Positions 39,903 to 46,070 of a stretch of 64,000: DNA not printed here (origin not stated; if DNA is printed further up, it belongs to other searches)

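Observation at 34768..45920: Candidate undescribed surface/host-interaction system: pilin-like proteins and a giant secreted protein share a sushi/CCP-like module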

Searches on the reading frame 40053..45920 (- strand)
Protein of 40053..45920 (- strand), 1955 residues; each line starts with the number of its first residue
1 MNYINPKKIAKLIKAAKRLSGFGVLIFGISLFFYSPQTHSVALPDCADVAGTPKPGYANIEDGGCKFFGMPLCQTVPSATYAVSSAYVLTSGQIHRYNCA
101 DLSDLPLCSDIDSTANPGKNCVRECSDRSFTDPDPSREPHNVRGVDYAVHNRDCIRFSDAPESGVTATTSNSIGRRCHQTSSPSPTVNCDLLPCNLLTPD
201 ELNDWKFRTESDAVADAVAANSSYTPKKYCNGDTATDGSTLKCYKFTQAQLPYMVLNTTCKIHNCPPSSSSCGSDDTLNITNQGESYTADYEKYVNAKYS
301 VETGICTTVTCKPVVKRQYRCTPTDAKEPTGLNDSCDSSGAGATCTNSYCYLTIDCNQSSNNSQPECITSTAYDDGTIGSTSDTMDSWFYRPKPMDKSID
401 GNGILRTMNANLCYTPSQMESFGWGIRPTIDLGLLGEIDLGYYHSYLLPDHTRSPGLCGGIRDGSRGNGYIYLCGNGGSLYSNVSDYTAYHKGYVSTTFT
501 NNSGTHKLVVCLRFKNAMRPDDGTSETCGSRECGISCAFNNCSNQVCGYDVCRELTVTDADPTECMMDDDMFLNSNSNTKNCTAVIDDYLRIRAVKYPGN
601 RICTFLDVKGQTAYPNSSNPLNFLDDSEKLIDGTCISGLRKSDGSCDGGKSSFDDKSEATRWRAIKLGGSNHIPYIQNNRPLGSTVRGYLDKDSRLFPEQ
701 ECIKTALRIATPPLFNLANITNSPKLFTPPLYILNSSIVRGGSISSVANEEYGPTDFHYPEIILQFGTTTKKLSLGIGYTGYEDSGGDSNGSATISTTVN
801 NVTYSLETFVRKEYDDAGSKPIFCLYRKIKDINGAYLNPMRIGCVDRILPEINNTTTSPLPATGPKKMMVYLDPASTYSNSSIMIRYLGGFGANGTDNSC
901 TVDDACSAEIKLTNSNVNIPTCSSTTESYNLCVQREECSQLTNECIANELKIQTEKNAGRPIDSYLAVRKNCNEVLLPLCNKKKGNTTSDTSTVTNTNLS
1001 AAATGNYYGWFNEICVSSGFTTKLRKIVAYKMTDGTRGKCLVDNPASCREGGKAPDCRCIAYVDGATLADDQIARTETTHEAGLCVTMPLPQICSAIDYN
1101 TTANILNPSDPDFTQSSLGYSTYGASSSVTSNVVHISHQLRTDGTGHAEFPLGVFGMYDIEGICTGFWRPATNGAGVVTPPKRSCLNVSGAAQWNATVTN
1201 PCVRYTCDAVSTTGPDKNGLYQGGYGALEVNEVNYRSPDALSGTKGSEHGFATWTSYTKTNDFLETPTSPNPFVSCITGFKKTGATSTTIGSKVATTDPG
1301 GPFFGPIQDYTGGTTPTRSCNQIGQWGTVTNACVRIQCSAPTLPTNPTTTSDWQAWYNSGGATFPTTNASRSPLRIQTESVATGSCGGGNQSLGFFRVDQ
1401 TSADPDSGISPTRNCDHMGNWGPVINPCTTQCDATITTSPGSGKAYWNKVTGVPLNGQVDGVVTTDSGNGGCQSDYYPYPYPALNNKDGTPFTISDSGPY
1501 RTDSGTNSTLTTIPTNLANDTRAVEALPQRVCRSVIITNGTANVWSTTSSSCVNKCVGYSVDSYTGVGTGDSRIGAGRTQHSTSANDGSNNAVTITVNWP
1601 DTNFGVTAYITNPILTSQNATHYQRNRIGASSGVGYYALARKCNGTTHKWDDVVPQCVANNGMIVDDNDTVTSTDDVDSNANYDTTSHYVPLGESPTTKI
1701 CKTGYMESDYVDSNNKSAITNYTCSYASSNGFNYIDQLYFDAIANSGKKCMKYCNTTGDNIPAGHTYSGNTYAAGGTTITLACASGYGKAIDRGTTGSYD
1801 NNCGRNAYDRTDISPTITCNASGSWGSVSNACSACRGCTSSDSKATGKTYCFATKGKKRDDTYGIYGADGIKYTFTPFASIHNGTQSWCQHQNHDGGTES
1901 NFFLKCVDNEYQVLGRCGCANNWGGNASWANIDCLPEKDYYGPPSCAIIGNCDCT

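Call 62: search_solved_structures(query=window:40053-45920:-, max_evalue=1)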
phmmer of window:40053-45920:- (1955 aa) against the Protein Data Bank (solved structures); distinct sequences matched with E-value up to 1: 0.
